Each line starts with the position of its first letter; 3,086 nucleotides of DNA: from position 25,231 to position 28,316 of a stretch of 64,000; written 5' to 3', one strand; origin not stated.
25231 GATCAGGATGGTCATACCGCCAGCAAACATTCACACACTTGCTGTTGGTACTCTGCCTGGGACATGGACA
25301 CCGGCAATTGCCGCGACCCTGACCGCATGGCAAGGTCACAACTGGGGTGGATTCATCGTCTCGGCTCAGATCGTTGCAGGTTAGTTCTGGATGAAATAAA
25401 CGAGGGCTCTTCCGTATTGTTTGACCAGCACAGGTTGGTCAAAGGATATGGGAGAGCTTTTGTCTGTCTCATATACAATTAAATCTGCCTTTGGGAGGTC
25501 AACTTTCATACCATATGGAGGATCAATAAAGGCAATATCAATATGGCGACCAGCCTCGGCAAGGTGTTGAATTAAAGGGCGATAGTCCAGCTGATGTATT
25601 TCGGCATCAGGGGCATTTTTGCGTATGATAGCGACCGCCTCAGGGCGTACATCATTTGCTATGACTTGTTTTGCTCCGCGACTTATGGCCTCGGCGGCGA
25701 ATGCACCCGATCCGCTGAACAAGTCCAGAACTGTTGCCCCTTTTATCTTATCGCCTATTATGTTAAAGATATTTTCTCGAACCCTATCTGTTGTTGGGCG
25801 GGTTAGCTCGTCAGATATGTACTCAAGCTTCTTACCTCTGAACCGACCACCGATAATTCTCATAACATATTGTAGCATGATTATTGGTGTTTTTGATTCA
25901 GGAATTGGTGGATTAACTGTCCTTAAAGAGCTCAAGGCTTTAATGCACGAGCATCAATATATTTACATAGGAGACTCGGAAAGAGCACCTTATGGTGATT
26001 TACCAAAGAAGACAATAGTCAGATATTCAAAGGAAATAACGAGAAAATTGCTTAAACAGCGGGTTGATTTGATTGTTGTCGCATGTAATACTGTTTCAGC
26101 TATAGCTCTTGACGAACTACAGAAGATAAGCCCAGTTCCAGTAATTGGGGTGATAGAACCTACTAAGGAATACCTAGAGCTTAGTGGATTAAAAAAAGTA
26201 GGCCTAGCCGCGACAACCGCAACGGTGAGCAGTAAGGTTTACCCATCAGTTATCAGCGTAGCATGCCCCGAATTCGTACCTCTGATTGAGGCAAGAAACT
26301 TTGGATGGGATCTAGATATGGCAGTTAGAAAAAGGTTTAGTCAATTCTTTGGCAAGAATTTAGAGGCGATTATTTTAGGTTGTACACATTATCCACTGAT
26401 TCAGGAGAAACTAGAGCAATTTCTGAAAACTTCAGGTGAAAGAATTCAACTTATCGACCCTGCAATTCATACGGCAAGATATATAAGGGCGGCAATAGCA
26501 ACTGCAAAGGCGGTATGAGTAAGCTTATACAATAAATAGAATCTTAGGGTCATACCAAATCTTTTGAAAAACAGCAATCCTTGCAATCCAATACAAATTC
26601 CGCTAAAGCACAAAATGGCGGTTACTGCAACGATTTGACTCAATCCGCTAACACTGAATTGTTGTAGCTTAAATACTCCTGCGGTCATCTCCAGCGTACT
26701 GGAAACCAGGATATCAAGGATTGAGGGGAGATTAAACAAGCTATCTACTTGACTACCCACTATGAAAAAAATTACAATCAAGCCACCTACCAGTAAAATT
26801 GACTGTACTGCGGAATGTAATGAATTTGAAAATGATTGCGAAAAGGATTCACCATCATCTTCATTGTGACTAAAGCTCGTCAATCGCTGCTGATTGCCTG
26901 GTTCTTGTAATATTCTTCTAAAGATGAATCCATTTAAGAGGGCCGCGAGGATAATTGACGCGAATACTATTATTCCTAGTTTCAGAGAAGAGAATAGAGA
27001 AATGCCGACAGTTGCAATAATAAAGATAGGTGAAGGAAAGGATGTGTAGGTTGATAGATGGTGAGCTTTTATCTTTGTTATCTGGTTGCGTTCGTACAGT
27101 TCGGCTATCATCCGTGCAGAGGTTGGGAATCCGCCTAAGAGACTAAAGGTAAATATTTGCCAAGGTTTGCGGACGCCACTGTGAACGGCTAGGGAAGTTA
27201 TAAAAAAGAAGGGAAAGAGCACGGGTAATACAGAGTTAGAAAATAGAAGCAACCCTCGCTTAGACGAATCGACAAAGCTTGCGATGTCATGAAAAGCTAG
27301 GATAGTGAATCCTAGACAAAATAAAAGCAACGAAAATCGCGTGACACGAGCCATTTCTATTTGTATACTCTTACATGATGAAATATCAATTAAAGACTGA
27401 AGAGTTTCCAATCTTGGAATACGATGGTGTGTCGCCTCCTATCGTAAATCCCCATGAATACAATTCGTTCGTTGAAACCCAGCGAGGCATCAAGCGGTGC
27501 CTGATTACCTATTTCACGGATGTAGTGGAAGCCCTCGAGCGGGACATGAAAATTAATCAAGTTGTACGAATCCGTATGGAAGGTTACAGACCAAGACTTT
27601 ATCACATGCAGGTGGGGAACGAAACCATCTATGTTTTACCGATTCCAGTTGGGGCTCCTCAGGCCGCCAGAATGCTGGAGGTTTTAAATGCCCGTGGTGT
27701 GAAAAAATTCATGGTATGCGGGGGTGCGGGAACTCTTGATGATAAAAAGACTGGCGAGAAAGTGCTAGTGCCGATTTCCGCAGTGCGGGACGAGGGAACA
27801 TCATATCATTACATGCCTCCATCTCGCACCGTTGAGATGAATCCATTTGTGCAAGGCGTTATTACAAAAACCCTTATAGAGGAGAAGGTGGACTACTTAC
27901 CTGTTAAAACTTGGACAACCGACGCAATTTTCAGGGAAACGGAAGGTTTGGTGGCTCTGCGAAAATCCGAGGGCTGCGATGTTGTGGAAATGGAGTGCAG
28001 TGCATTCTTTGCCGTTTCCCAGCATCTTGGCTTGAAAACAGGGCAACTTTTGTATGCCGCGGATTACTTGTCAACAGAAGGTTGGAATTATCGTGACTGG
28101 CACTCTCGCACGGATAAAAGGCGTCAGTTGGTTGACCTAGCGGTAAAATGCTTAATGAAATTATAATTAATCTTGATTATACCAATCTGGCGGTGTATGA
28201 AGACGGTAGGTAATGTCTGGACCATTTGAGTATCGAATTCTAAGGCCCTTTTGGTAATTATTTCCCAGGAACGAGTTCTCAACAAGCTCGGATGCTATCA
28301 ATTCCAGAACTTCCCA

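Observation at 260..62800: Leaderless mRNA appears to be the default for promoter-proximal genes, including essential ones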

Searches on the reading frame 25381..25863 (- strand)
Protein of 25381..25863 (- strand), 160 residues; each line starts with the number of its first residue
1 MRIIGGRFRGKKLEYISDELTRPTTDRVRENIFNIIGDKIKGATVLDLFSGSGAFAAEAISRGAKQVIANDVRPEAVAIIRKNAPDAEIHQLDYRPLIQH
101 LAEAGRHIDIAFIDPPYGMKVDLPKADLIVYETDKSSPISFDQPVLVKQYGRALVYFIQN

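Call 6: search_protein_families(library=ncbifam, proteins=[window:25381-25863:-], max_evalue=0.00001)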
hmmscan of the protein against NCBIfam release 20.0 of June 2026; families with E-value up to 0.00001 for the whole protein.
window:25381-25863:- (160 aa): 5 families
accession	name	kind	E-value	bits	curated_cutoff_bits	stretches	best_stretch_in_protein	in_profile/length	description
TIGR00095.1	TIGR00095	equivalog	6e-30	104.3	117.5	1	1-121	12-138/194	16S rRNA (guanine(966)-N(2))-methyltransferase RsmD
NF008157.0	PRK10909.1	equivalog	1.4e-22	80.5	302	1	1-118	13-132/199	16S rRNA (guanine(966)-N(2))-methyltransferase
TIGR00536.1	hemK_fam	subfamily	5.7e-08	32.2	115.5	1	22-123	95-198/286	HemK family protein methyltransferase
TIGR03534.1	RF_mod_PrmC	equivalog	1.4e-07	31.3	199.1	1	22-117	70-166/253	peptide chain release factor N(5)-glutamine methyltransferase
NF043040.1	corrin_prot_MT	hypoth_equivalog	4.6e-06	26.2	180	1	20-89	22-88/216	corrinoid protein-associated methyltransferase CpaM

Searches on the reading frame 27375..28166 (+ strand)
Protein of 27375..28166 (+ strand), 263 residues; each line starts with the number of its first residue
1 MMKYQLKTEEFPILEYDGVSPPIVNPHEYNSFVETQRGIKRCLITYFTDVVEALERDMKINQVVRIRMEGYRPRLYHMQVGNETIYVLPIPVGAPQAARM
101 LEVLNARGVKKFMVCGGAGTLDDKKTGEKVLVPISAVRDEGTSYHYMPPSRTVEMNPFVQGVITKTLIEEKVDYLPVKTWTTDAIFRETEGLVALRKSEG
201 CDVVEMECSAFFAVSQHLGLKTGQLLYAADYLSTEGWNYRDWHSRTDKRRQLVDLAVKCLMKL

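Call 57: search_protein_families(library=pfam, proteins=[window:27375-28166:+], max_evalue=0.001)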
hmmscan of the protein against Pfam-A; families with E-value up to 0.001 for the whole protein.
window:27375-28166:+ (263 aa): 1 family
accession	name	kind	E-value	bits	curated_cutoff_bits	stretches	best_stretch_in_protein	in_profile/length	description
PF01048.26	PNP_UDP_1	-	2.1e-21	76.8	25.1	1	72-237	31-208/233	Phosphorylase superfamily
